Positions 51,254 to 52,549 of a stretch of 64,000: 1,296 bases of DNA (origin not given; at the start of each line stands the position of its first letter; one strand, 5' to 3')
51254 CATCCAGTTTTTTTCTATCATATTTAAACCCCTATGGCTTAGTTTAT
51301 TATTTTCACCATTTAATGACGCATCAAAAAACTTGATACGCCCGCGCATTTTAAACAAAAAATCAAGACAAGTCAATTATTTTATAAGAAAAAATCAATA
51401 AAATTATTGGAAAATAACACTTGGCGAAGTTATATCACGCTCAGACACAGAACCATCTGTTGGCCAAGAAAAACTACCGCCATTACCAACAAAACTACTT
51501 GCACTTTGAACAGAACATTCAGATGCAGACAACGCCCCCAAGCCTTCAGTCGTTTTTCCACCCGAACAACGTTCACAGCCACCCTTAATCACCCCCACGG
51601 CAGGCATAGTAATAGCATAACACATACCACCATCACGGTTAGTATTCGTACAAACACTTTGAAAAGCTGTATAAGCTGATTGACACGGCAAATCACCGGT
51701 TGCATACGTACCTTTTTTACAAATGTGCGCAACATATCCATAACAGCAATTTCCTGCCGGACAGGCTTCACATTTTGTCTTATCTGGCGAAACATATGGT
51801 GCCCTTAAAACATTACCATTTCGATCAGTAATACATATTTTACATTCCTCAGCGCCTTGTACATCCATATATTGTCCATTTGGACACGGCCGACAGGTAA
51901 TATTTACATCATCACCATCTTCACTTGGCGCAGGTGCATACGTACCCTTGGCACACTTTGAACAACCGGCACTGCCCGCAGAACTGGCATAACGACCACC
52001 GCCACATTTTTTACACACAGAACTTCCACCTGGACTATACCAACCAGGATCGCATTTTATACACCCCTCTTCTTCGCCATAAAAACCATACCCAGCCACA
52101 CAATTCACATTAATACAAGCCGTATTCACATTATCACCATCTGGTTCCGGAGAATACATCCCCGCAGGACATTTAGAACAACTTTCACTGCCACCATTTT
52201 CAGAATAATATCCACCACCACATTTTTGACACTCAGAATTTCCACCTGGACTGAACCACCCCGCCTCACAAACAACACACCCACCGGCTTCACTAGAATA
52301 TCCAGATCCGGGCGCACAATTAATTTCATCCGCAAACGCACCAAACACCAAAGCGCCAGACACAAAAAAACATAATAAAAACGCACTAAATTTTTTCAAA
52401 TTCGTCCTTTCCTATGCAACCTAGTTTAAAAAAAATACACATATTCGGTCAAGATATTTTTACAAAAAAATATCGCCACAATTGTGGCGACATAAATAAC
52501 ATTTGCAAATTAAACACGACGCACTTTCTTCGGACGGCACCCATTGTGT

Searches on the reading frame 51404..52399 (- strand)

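Call 8: search_protein_families(library=ncbifam, proteins=[window:51404-52399:-], max_evalue=1)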
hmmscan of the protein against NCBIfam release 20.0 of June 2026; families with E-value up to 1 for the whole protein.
window:51404-52399:- (331 aa): 1 family
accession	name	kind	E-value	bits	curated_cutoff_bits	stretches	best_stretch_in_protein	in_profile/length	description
TIGR04429.1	Phr_nterm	subfamily_domain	0.046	14.2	25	1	1-21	1-21/28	Phr family secreted Rap phosphatase inhibitor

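Call 33: search_protein_families(library=pfam, proteins=[window:51404-52399:-], max_evalue=0.01)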
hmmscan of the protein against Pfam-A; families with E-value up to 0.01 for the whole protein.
window:51404-52399:- (331 aa): 3 families
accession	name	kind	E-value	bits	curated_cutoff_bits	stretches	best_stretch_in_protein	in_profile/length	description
PF07699.19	Ephrin_rec_like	-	2.7e-15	56.3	23.1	4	47-86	1-40/48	Tyrosine-protein kinase ephrin type A/B receptor-like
PF23091.2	TNFR_ELAPOR1_6th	-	1.3e-07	31.9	33.2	0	28-60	2-32/41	ELAPOR1-like, TNF receptor-like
PF07562.20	NCD3G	-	0.0026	18.1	38.9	1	56-83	28-54/54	Nine Cysteines Domain of family 3 GPCR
